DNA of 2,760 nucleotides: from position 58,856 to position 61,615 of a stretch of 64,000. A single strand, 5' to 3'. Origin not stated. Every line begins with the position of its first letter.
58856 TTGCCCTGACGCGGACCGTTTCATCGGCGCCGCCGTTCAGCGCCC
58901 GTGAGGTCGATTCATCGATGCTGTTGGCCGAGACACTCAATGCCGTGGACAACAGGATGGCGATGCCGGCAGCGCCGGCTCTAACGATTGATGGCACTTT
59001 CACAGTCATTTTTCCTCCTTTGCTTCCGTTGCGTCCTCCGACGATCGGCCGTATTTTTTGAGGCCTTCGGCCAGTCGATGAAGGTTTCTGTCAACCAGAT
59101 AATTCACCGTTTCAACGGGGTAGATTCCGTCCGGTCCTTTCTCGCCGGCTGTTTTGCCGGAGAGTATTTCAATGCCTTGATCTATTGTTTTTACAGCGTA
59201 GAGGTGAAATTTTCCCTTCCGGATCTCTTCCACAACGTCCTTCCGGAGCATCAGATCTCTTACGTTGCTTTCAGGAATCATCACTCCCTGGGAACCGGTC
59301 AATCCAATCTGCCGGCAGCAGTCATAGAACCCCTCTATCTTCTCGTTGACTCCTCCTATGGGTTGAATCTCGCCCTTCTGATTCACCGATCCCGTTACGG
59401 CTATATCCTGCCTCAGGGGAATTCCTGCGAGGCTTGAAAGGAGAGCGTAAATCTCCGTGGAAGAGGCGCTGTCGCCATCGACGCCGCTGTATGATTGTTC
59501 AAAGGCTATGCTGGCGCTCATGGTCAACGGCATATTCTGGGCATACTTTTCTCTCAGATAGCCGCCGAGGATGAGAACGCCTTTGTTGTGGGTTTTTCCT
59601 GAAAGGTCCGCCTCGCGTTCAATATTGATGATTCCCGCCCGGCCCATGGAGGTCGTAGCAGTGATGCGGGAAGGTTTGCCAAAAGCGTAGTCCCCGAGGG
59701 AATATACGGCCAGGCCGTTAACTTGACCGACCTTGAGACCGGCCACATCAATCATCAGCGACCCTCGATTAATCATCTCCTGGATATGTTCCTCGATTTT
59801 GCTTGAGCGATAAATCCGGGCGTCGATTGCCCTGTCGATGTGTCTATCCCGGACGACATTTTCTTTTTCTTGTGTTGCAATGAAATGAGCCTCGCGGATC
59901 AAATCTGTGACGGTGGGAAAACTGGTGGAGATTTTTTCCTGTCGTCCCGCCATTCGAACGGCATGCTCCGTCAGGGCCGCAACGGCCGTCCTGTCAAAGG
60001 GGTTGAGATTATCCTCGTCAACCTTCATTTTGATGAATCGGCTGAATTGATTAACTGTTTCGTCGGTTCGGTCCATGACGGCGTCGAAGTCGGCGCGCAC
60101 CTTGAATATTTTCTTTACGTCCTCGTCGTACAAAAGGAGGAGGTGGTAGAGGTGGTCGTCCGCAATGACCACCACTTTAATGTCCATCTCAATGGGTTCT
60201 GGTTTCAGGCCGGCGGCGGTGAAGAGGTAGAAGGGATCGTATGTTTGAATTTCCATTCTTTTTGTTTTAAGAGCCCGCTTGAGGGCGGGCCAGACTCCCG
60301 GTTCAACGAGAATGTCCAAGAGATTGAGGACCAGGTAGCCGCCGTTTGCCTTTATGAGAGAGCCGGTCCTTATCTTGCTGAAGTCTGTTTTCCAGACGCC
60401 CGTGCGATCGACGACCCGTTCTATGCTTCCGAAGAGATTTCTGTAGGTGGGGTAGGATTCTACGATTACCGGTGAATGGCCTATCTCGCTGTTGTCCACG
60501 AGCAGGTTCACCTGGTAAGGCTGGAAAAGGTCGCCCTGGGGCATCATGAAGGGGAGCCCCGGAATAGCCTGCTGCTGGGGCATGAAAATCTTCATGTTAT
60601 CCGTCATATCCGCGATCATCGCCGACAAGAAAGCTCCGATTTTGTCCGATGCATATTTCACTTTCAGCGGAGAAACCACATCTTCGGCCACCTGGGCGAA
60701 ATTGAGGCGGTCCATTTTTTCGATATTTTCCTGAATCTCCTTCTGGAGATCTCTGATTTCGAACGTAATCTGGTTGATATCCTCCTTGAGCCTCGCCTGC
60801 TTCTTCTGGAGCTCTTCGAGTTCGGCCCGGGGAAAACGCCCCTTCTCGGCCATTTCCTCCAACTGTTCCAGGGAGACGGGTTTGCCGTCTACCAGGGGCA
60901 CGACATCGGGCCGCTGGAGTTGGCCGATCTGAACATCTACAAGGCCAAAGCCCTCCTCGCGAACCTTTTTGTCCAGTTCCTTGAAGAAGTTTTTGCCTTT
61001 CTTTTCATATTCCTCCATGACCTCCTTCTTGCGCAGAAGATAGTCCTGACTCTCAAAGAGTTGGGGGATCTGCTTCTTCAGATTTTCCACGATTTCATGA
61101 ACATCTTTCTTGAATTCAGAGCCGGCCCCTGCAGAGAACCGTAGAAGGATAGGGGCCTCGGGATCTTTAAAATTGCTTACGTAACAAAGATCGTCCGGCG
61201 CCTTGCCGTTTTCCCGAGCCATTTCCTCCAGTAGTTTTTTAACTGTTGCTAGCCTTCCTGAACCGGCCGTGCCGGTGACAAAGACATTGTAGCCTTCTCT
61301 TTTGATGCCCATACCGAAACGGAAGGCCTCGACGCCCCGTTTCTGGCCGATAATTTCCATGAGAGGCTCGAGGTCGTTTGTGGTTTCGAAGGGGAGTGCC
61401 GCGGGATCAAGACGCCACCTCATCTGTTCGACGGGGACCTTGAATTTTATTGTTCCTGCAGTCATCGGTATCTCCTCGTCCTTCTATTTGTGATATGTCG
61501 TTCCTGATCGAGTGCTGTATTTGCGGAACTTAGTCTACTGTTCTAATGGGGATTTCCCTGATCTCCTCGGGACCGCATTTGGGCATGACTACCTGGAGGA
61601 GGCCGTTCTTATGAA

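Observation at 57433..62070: hsp20 + ATPase-dead Lon-like protease + exported HEAT protein + exported permuted-papain hydrolase as one coupled unit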

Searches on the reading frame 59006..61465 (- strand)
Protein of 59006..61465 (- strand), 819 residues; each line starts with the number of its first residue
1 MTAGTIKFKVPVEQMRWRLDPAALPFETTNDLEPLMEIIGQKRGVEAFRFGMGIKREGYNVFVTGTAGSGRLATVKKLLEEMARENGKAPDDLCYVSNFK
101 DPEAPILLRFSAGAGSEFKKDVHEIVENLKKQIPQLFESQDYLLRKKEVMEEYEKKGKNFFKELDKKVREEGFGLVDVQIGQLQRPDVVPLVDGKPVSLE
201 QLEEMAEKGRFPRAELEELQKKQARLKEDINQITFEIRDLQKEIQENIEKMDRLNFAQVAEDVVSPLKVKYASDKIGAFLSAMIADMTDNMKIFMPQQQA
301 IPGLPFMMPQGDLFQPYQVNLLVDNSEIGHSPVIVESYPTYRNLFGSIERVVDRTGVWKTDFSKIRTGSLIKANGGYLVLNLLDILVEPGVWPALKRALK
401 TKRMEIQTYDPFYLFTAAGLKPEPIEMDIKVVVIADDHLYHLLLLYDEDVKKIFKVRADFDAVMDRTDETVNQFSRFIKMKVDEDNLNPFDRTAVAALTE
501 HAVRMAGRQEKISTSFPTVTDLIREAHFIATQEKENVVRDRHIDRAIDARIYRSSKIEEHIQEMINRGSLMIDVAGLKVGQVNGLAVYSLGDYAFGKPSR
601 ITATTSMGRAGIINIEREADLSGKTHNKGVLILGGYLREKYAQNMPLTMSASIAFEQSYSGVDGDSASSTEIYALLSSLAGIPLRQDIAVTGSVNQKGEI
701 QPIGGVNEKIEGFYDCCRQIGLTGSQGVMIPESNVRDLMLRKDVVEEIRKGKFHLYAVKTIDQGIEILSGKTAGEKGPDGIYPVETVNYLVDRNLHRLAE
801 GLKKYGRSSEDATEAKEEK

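Call 4: search_protein_families(library=pfam, proteins=[window:59006-61465:-], max_evalue=0.01)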
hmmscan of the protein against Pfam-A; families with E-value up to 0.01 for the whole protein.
window:59006-61465:- (819 aa): 5 families
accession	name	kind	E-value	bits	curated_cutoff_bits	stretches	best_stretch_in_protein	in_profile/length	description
PF13654.12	AAA_32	-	1.5e-46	158.1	21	1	331-461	3-133/133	LonB-like, AAA domain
PF20436.4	LonB_AAA-LID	-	1.5e-23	83.1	22.4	1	489-553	1-65/65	Archaeal LonB, AAA+ ATPase LID domain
PF20437.3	LonC_helical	-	4.6e-13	49.3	24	1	92-124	1-33/34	Lon-like LonC helical domain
PF05362.19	Lon_C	-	5.2e-12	46.2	21.1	1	662-766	107-200/205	Lon protease (S16) C-terminal proteolytic domain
PF08614.16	ATG16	-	0.0092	16.6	33.7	0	198-255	72-129/200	Autophagy protein 16 (ATG16)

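Call 5: search_solved_structures(query=window:59006-61465:-, show_alignments=2, max_evalue=0.001)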
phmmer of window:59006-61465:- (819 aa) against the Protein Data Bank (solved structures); distinct sequences matched with E-value up to 0.001: 48.
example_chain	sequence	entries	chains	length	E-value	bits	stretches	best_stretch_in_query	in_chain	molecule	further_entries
4fwd_A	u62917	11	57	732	1.5e-90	307.9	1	317-772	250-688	TTC1975 peptidase | endopeptidase La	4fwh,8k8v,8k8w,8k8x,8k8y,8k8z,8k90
7euy_A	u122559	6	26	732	4e-90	306.5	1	317-772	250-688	Endopeptidase La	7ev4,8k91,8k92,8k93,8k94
4fw9_A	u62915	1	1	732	4.4e-90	306.4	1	317-772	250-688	TTC1975 peptidase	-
4fwg_A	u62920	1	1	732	1.9e-89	304.3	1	317-772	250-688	TTC1975 peptidase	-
7eux_A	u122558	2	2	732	2e-89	304.2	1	317-772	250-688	Endopeptidase La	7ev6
3k1j_A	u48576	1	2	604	2.5e-25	92.3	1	321-768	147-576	ATP-dependent protease Lon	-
4fwv_A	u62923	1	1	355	1.7e-20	76.3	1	317-460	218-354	TTC1975 peptidase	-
1z0w_A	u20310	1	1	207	9.4e-18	67.2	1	575-766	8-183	Putative protease La homolog type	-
1z0e_A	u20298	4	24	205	1e-17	67.1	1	575-766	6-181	Putative protease La homolog type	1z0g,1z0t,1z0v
1z0b_A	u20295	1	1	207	3.4e-17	65.3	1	575-766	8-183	Putative protease La homolog type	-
1z0c_A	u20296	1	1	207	1.3e-16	63.5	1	575-766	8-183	Putative protease La homolog type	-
1xhk_A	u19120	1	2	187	4e-15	58.5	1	652-740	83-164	Putative protease La homolog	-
7p6u_A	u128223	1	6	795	1.3e-07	33.7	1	660-761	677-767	Lon protease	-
2x36_A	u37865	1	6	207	6.2e-07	31.4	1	655-711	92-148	LON PROTEASE HOMOLOG, MITOCHONDRIAL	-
1rr9_A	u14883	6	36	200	6.2e-07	31.4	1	660-743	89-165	ATP-dependent protease La | Lon protease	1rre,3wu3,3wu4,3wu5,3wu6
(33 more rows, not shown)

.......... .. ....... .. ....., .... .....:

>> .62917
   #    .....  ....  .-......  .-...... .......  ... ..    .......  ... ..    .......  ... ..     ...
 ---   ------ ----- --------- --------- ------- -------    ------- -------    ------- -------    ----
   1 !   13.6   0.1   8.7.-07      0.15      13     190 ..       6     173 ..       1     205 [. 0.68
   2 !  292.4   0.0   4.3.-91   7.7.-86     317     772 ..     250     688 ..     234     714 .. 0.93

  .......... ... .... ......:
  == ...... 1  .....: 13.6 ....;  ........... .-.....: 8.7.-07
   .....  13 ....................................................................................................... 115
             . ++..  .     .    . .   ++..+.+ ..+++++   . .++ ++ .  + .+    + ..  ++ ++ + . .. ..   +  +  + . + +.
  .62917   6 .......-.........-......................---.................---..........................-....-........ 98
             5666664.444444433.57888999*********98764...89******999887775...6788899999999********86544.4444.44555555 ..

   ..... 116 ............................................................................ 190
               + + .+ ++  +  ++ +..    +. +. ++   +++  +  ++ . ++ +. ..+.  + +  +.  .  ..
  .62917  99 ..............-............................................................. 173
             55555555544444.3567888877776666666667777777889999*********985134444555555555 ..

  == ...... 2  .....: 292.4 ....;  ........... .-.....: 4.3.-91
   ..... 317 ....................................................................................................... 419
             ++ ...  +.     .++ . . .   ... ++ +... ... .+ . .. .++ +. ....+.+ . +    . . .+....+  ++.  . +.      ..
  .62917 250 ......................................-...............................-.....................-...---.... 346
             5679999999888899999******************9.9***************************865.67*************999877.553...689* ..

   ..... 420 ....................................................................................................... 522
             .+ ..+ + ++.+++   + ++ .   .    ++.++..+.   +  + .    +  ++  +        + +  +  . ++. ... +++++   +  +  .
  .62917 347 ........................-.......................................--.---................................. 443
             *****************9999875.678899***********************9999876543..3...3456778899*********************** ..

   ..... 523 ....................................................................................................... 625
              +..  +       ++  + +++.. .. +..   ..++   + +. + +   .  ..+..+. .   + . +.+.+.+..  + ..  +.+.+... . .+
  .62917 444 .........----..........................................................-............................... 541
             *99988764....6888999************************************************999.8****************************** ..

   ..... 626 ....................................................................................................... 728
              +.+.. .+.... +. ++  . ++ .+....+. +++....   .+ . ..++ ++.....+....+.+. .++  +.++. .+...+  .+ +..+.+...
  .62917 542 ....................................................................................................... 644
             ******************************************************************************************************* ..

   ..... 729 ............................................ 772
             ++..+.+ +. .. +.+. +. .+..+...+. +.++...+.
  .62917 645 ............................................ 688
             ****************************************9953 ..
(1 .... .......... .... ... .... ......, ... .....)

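Call 6: search_protein_families(library=ncbifam, proteins=[window:59006-61465:-], max_evalue=0.01)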
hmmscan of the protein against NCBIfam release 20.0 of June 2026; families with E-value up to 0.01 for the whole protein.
window:59006-61465:- (819 aa): 6 families
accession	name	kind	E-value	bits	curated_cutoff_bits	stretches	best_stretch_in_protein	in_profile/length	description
TIGR00764.1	lon_rel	equivalog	8.3e-45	153.5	516.6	1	319-766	160-590/608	ATP-dependent protease LonB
TIGR02902.1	spore_lonB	equivalog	6.3e-12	44.9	723.3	1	639-744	417-514/531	ATP-dependent protease LonB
TIGR02903.1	spore_lon_C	equivalog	7e-12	44.6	678.8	1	662-740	523-594/615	Lon family ATP-dependent protease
NF008053.0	PRK10787.1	equivalog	2.8e-09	35.6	891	1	662-764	675-766/784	endopeptidase La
TIGR00763.1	lon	equivalog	1.5e-08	33.6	608.05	1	663-763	700-789/795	endopeptidase La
TIGR02928.1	TIGR02928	subfamily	0.0056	15.6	181.3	0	521-570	246-293/366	orc1/cdc6 family replication initiation protein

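Call 7: find_homologous_proteins(query=window:59006-61465:-, max_evalue=1e-10)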
Query window:59006-61465:- (819 aa): 3578 proteins with E <= 1e-10 among 8000 candidates; the best 120 are listed.
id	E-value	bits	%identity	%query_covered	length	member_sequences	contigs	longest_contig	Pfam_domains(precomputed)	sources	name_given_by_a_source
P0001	0.0e+0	1376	74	97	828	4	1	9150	PF13654.13,PF20436.5,PF05362.20,PF20437.4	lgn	-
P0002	0.0e+0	1374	72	99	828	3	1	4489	PF13654.13,PF20436.5,PF05362.20,PF20437.4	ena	-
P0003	0.0e+0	1372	72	100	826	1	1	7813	PF13654.13,PF20436.5,PF05362.20,PF20437.4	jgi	jgi:lon-related putative ATP-dependent protease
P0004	0.0e+0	1372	72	100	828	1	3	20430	PF13654.13,PF20436.5,PF05362.20,PF20437.4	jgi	jgi:lon-related putative ATP-dependent protease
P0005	0.0e+0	1372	72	100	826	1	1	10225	PF13654.13,PF20436.5,PF05362.20,PF20437.4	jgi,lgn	jgi:lon-related putative ATP-dependent protease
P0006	0.0e+0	1370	72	100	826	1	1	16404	PF13654.13,PF20436.5,PF05362.20,PF20437.4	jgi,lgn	jgi:lon-related putative ATP-dependent protease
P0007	0.0e+0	1366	74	97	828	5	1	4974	PF13654.13,PF20436.5,PF05362.20,PF20437.4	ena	-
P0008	0.0e+0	1364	73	97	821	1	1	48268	PF13654.13,PF20436.5,PF05362.20,PF20437.4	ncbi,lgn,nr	ncbi:MAG: AAA family ATPase [Desulfobacterales bacterium]|nr:AAA family ATPase [Desulfobacterales ba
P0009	0.0e+0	1360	72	100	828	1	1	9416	PF13654.13,PF20436.5,PF05362.20,PF20437.4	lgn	-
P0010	0.0e+0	1359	73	97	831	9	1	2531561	PF13654.13,PF20436.5,PF05362.20,PF20437.4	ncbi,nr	ncbi:MAG: AAA family ATPase [Deltaproteobacteria bacterium]|nr:MAG: AAA family ATPase [Deltaproteoba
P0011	0.0e+0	1356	73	97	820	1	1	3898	PF13654.13,PF20436.5,PF05362.20,PF20437.4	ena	-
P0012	0.0e+0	1355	74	97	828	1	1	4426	PF13654.13,PF20436.5,PF05362.20,PF20437.4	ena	-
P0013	0.0e+0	1355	73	98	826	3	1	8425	PF13654.13,PF20436.5,PF05362.20,PF20437.4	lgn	-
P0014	0.0e+0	1352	71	99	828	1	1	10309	PF13654.13,PF20436.5,PF05362.20,PF20437.4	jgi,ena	-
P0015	0.0e+0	1352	71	99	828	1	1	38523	PF13654.13,PF20436.5,PF05362.20,PF20437.4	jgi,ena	-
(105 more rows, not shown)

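Call 10: find_encoding_contigs(protein=P0010, flank=6000, max_places=3)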
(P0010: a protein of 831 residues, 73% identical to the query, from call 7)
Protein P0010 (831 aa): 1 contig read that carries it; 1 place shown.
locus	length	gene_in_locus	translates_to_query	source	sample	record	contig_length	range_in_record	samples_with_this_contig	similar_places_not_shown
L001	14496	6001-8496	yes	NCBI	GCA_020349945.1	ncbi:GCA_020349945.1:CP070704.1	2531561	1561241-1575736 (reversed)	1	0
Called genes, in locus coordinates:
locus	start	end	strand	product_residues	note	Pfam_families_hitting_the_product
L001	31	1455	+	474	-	PF00753:Lactamase_B, PF00581:Rhodanese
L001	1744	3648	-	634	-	PF03063:Prismane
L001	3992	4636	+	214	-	-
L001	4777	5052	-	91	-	PF01169:GDT1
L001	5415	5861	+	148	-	PF00011:HSP20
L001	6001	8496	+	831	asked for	PF20437:LonC_helical, PF13654:AAA_32, PF20436:LonB_AAA-LID, PF05362:Lon_C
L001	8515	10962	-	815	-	PF00403:HMA, PF00122:E1-E2_ATPase, PF00702:Hydrolase, PF08282:Hydrolase_3 (weak)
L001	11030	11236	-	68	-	PF00403:HMA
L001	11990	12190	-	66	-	PF00313:CSD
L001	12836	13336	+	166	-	-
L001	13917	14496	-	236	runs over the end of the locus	PF00027:cNMP_binding, PF07238:PilZ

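Call 12: find_related_loci(query=A1, collection=genome_contigs, flank=8000)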
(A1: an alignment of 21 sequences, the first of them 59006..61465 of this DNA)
Query A1 (819 aa) in genome_contigs; peptide patterns used: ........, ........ (x = any residue, [..] = any of these).
600 stretches matched a pattern (row limit reached: there are more); 592 encode a relative of the query (tblastn E <= 1e-3); the best 80 are kept; 80 distinct loci.
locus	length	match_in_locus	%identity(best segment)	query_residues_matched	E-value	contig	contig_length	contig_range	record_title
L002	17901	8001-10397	72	8-805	0e+0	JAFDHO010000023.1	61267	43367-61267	MAG: Deltaproteobacteria bacterium isolate Meg22_1214_Bin_272 Meg22_1214_Bin_272_scaffold_2581, whole genome shotgun seq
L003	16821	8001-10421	71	1-806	0e+0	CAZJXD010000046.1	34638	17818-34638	MAG TPA_asm: uncultured Desulfobacteraceae bacterium isolate SRP323688_co1_280 genome assembly, contig: NODE_2235_length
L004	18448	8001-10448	68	5-819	0e+0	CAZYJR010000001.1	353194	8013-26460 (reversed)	MAG TPA_asm: uncultured Desulfobacterales bacterium isolate SRP141376_co2_358 genome assembly, contig: NODE_19_length_35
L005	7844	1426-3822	70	9-806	0e+0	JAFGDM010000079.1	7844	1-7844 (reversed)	MAG: Deltaproteobacteria bacterium isolate Zod_Metabat.1176 k87_1700690, whole genome shotgun sequence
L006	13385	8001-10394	70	9-806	0e+0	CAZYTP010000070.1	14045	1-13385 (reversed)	MAG TPA_asm: uncultured Syntrophales bacterium isolate SRP178699_co2_308 genome assembly, contig: NODE_3717_length_14045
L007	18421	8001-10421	70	9-814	0e+0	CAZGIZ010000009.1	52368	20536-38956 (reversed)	MAG TPA_asm: uncultured Desulfobacteraceae bacterium isolate binchicken_co81_519 genome assembly, contig: NODE_627_lengt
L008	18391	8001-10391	72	9-805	0e+0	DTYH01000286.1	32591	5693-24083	MAG TPA_asm: Desulfobacterales bacterium isolate UWMA-0216 k99_854847, whole genome shotgun sequence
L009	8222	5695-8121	68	9-816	0e+0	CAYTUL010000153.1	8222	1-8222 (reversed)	MAG TPA_asm: uncultured Desulfobacteraceae bacterium isolate SRP323688_co1_193 genome assembly, contig: NODE_12672_lengt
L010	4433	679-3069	70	10-805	0e+0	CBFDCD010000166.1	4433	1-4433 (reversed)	MAG TPA_asm: uncultured bacterium isolate SRR26215676_binner13_Refined_54 genome assembly, contig: ERZ25073495.29108, wh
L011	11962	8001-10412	68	9-811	0e+0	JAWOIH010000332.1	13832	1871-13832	MAG: Candidatus Desulfacyla sp. isolate CWP5-2.bin.153 k191_821682, whole genome shotgun sequence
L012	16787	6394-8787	70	9-805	0e+0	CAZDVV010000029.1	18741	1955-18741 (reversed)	MAG TPA_asm: uncultured Desulfobacteraceae bacterium isolate binchicken_co184_155 genome assembly, contig: NODE_5072_len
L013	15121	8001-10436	67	9-819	0e+0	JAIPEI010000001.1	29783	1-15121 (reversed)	MAG: Deltaproteobacteria bacterium isolate Tobar14m-G17 Tobar14m-C931, whole genome shotgun sequence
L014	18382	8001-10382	69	9-802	0e+0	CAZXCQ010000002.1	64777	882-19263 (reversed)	MAG TPA_asm: uncultured Desulfobacteraceae bacterium isolate SRP323688_co1_244 genome assembly, contig: NODE_870_length_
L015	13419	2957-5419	67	1-819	0e+0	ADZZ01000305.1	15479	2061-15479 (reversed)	Delta proteobacterium NaphS2 ctg_1101087565920, whole genome shotgun sequence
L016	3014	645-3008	72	9-795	0e+0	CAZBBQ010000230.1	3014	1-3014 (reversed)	MAG TPA_asm: uncultured Desulfobacteraceae bacterium isolate SRP191223_co2_79 genome assembly, contig: NODE_47194_length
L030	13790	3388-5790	67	9-809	0e+0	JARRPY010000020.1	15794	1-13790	MAG: Deltaproteobacteria bacterium isolate Spart_188_MAG scaffold_1558, whole genome shotgun sequence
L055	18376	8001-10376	56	9-799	0e+0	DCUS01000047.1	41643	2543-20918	MAG TPA_asm: Syntrophaceae bacterium UBA2208 UBA2208_contig_9770, whole genome shotgun sequence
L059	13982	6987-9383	54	9-805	0e+0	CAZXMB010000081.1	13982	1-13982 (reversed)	MAG TPA_asm: uncultured Syntrophaceae bacterium isolate SRP098346_co1_431 genome assembly, contig: NODE_4993_length_1398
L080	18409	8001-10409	51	9-806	0e+0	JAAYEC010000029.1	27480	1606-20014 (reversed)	MAG: Deltaproteobacteria bacterium isolate AS06rmzACSIP_61 243466_AS06, whole genome shotgun sequence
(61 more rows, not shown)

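Call 36: find_encoding_contigs(protein=window:59006-61465:-, flank=5000, max_places=5)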
Protein window:59006-61465:- (819 aa): 1 contig read that carries it; 1 place shown.
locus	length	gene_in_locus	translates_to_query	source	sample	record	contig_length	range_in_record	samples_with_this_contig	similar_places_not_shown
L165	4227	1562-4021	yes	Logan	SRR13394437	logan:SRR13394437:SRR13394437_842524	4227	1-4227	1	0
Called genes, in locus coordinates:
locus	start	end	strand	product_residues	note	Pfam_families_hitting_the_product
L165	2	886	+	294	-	?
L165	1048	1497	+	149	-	PF00011:HSP20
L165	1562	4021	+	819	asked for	PF20437:LonC_helical, PF13654:AAA_32, PF20436:LonB_AAA-LID, PF05362:Lon_C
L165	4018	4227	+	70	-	?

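Call 37: find_encoding_contigs(protein=P0001, flank=5000, max_places=3)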
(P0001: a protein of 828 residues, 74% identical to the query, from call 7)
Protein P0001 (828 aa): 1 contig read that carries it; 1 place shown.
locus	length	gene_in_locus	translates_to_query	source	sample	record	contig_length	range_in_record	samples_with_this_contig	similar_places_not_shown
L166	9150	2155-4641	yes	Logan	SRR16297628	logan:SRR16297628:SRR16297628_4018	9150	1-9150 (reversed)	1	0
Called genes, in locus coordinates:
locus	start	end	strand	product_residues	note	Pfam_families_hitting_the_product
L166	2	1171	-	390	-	?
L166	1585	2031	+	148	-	PF00011:HSP20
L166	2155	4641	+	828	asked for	PF20437:LonC_helical, PF13654:AAA_32, PF20436:LonB_AAA-LID, PF05362:Lon_C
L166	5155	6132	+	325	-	PF04055:Radical_SAM, PF06968:BATS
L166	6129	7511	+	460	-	PF00202:Aminotran_3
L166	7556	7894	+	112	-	PF07977:FabA (weak), PF22818:ApeI-like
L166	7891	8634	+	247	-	PF00106:adh_short, PF13561:adh_short_C2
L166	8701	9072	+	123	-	PF00550:PP-binding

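Call 59: search_protein_families(library=padloc, proteins=[window:59006-61465:-], max_evalue=0.001)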
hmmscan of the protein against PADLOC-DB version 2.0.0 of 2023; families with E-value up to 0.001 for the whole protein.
window:59006-61465:- (819 aa): 2 families
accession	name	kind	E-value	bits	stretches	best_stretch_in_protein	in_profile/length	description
PDLC03865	LmuB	-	0.00037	16.8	1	116-255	565-672/1007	-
PDLC03859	LmuB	-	0.00046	17.5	1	116-255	339-469/611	-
